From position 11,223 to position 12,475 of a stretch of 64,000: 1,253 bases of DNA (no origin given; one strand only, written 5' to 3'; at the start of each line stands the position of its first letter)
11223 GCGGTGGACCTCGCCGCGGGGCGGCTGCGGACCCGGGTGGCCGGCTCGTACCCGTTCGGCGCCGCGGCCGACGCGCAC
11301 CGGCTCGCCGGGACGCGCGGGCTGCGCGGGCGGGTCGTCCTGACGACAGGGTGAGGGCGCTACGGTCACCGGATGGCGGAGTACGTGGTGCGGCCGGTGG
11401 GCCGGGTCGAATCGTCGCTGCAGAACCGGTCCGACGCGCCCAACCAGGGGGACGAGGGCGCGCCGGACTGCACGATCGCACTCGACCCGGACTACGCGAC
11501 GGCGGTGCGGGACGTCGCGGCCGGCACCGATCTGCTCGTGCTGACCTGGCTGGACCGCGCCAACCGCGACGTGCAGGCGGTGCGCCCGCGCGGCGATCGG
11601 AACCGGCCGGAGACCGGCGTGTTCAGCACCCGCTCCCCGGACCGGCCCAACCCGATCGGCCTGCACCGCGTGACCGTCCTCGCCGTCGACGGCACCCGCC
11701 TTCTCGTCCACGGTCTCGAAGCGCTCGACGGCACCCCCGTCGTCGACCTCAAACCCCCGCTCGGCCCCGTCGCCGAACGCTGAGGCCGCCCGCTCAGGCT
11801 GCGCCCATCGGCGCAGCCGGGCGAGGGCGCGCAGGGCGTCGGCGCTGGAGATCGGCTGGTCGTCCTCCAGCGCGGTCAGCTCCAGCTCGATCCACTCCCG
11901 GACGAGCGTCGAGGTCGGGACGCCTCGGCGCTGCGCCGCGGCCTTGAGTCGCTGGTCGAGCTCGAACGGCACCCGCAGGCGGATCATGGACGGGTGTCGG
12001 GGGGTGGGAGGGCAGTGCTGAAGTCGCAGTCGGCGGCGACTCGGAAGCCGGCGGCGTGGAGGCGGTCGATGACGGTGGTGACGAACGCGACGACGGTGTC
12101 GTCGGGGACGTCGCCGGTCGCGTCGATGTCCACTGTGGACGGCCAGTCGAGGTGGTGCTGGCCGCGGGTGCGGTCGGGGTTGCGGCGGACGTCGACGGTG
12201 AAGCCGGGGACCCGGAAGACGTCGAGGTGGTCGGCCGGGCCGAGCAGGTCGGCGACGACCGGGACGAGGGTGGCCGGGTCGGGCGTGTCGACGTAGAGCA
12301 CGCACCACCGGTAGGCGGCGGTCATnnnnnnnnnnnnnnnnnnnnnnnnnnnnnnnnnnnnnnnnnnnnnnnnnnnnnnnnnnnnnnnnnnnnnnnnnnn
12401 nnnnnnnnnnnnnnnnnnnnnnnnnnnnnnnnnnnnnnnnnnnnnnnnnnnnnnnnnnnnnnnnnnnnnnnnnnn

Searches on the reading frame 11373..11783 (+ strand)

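Call 6: search_protein_families(library=pfam, proteins=[window:11373-11783:+], max_evalue=1)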
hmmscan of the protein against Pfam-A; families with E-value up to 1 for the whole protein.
window:11373-11783:+ (136 aa): 1 family
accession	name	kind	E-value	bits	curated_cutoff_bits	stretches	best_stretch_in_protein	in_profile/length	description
PF01980.22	TrmO_N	-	1.8e-25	89.9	26.8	1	22-128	2-110/116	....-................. O N-terminal domain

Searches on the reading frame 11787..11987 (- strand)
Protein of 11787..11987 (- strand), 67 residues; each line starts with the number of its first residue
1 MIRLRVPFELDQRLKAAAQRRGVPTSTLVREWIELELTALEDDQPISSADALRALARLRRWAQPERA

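Call 6: search_protein_families(library=pfam, proteins=[window:11787-11987:-], max_evalue=1)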
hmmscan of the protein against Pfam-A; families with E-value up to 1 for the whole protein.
window:11787-11987:- (67 aa): 5 families
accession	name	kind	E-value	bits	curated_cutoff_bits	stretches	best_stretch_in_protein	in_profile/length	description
PF12441.14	CopG_antitoxin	-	0.00015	22.9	28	1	2-34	45-77/79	CopG antitoxin of type II toxin-antitoxin system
PF12651.13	RHH_3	-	0.0014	19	21.6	1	6-35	9-38/44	Ribbon-helix-helix domain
PF01402.27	RHH_1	-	0.0017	18.7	20.5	1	4-37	4-37/39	Ribbon-helix-helix protein, copG family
PF07878.17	RHH_5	-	0.0079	16.4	26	1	6-29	8-31/43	CopG-like RHH_1 or ribbon-helix-helix domain, RHH_5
PF05534.18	HicB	-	0.087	13.2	21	1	3-30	21-48/51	HicB family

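Call 7: search_protein_families(library=ncbifam, proteins=[window:11787-11987:-], max_evalue=1)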
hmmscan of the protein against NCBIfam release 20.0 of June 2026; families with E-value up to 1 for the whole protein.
window:11787-11987:- (67 aa): 2 families
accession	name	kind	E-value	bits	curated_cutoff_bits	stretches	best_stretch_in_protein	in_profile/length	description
NF048017.1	antitoxin_RelB_like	equivalog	2.4e-06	27.7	50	1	5-44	1-40/70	type II toxin-antitoxin system RelB family antitoxin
NF047399.1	BrnA_antitoxin_add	equivalog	0.033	14.4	60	1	2-34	35-67/70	type II toxin-antitoxin system BrnA family antitoxin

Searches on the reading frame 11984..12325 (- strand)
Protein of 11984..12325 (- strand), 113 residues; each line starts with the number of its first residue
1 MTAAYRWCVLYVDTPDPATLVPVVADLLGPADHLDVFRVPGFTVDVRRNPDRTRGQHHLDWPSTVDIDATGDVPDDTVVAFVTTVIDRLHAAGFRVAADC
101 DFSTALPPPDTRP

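Call 6: search_protein_families(library=pfam, proteins=[window:11984-12325:-], max_evalue=1)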
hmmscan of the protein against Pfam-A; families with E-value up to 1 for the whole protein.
window:11984-12325:- (113 aa): 2 families
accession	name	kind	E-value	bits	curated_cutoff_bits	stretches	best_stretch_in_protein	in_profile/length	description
PF11848.13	DUF3368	-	0.14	12.5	27.3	1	82-98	20-36/46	Domain of unknown function (DUF3368)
PF03537.19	Glyco_hydro_114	-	0.23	11.1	27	1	48-95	60-108/231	Glycoside-hydrolase family GH114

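Call 7: search_protein_families(library=ncbifam, proteins=[window:11984-12325:-], max_evalue=1)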
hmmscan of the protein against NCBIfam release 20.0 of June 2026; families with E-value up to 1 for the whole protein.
window:11984-12325:- (113 aa): 0 families

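Call 34: find_homologous_proteins(query=window:11987-12325:-, max_evalue=0.001)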
Query window:11987-12325:- (113 aa): 45 proteins with E <= 0.001 among 52 candidates.
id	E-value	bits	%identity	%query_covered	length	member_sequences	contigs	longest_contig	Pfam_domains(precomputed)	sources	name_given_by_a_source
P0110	3.9e-64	232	93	100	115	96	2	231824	-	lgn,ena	-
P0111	1.2e-63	230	92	100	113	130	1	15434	-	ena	-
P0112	1.0e-60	220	87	100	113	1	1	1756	-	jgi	-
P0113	5.3e-57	209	85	99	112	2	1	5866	-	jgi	jgi:hypothetical protein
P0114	1.5e-56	207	85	99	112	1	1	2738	-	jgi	jgi:hypothetical protein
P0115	1.5e-55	204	82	100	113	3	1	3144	-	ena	-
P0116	2.3e-54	200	79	100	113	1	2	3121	-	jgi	jgi:hypothetical protein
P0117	5.1e-50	186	74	100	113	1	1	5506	-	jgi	jgi:hypothetical protein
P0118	1.6e-44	168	69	99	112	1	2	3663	-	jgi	jgi:hypothetical protein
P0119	1.8e-44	168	93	72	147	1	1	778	PF02397.23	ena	-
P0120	1.9e-44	168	71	99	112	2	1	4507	-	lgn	-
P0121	4.4e-44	167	68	99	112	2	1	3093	-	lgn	-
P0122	6.9e-44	166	69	96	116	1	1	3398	-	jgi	jgi:hypothetical protein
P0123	1.8e-43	165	66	99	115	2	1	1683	-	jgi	jgi:hypothetical protein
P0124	3.4e-43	164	76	84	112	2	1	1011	-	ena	-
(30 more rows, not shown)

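Call 44: predict_structure(alignment_id=A5)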
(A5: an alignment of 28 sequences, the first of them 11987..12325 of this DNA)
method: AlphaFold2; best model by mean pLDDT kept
length: 113 residues; sequences in the alignment: 28
mean_pLDDT: 92.4   pTM: 0.87
mean pLDDT of the five models: 92.4, 91.3, 88.4, 88.2, 86.1
residues with pLDDT >= 90: 90; 70-90: 20; 50-70: 3; < 50: 0
segments of 3 or more residues with pLDDT < 50: none
pLDDT, mean of each block of 10 residues (from residue 1): 83 95 97 95 96 84 97 95 97 95 87 73
secondary structure, 60 per line:
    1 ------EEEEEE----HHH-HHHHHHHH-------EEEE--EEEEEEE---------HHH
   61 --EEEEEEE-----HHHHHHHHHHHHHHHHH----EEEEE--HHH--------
elements in order: E7-12 H21-28 E36-39 E42-48 E63-69 H75-91 E96-100

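Call 48: fold_search(model_id=the predicted structure, library=pdb)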
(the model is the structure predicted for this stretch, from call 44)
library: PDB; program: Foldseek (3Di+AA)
matches with E <= 10: 1024; with E <= 0.001: 0
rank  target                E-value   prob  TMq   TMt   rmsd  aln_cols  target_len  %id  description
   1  7bfe_B                9.5e-03  0.99  0.47  0.58   5.2        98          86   18  Circular permutant of ribosomal protein S6, P54-55 truncated, L21A mutant. (released 2022-07-13)
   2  7bff_B                1.7e-02  0.98  0.47  0.58   5.0        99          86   14  Circular permutant of ribosomal protein S6, P54-55 truncated, I25A mutant. (released 2022-07-13)
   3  2yq0                  2.0e-02  0.87  0.42  0.41   9.3       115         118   10  KSHV LANA (ORF73) C-terminal domain, octameric ring: cubic crystal form (released 2013-11-13)
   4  2v5h_J                2.6e-02  0.57  0.33  0.33   6.2       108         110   18  Controlling the storage of nitrogen as arginine: the complex of PII and acetylglutamate kinase from Synechococcus elon (released 2007-10-16)
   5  4lt6_B                2.6e-02  0.54  0.33  0.13   7.5       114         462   18  Crystal Structure of human poly(A) polymerase gamma (released 2013-10-09)
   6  7bff_D                3.0e-02  0.97  0.48  0.59   4.7        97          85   18  Circular permutant of ribosomal protein S6, P54-55 truncated, I25A mutant. (released 2022-07-13)
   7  7bfe_C                3.0e-02  0.96  0.47  0.59   4.6        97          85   20  Circular permutant of ribosomal protein S6, P54-55 truncated, L21A mutant. (released 2022-07-13)
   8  2jj4_F                3.0e-02  0.44  0.31  0.32   6.3       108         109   18  The complex of PII and acetylglutamate kinase from Synechococcus elongatus PCC7942 (released 2007-10-16)
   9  7bff_A                3.2e-02  0.95  0.46  0.58   4.6        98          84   14  Circular permutant of ribosomal protein S6, P54-55 truncated, I25A mutant. (released 2022-07-13)
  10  2cz4_A                3.4e-02  0.63  0.34  0.37   6.9       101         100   17  Crystal structure of a putative PII-like signaling protein (TTHA0516) from Thermus thermophilus HB8 (released 2006-01-10)
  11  5thw_D                3.4e-02  0.54  0.35  0.13   7.1       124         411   15  Crystal structure of Amidase, hydantoinase/carbamoylase family from Burkholderia multivorans (released 2016-11-09)
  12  2v5h_I                3.7e-02  0.51  0.32  0.33   6.5       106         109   19  Controlling the storage of nitrogen as arginine: the complex of PII and acetylglutamate kinase from Synechococcus elon (released 2007-10-16)
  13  5a76_G                3.9e-02  0.54  0.36  0.36   9.4       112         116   12  KSHV LANA (ORF73) C-terminal domain, open non-ring conformation: orthorhombic crystal form (released 2015-10-28)
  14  3isz_B                4.2e-02  0.63  0.39  0.16   8.0       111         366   10  Crystal structure of mono-zinc form of succinyl-diaminopimelate desuccinylase from Haemophilus influenzae (released 2009-11-10)
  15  7bfd_A                4.4e-02  0.97  0.51  0.64   3.9        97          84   16  Circular permutant of ribosomal protein S6, P54-55 truncated, Y4A mutant. (released 2022-07-13)
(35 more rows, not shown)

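Call 92: find_homologous_proteins(query=A11, max_evalue=0.001)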
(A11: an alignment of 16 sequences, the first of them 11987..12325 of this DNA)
Query A11 (16 sequences) (113 aa, profile of the alignment): 143 proteins with E <= 0.001 among 1028 candidates; the best 120 are listed.
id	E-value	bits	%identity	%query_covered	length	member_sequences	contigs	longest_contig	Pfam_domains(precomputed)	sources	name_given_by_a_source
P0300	8.1e-38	147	25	91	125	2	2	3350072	-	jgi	jgi:hypothetical protein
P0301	6.6e-36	141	19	89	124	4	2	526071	-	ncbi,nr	ncbi:hypothetical protein ACSFB8_11065 [Enterococcus faecalis]|nr:1,4-dihydroxy-6-naphthoate synthas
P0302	1.4e-33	133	22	89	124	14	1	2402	-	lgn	-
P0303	2.2e-33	133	23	89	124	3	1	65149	-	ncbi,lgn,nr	ncbi:hypothetical protein HCA06_09655 [Listeria welshimeri]|nr:hypothetical protein [Listeria welshi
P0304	9.9e-33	131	18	89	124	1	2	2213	-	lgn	-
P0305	1.2e-32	130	21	91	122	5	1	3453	-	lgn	-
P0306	1.3e-32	130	24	58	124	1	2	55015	-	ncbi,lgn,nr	ncbi:hypothetical protein FQR52_12370 [Listeria monocytogenes]|nr:hypothetical protein [Listeria mon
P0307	1.4e-32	130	24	58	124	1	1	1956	-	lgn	-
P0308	1.6e-32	130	19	89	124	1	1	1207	-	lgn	-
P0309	2.1e-32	130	-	-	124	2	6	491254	-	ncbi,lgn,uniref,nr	ncbi:1,4-dihydroxy-6-naphthoate synthase [Listeria monocytogenes]|uniref:1,4-dihydroxy-6-naphthoate 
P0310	2.9e-32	129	18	91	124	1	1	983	-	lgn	-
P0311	2.9e-32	129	27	58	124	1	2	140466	-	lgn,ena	-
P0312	3.5e-31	126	-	-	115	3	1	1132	-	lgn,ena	-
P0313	3.8e-31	126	-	-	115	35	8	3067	-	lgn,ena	-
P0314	3.6e-30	122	-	-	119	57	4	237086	-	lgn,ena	-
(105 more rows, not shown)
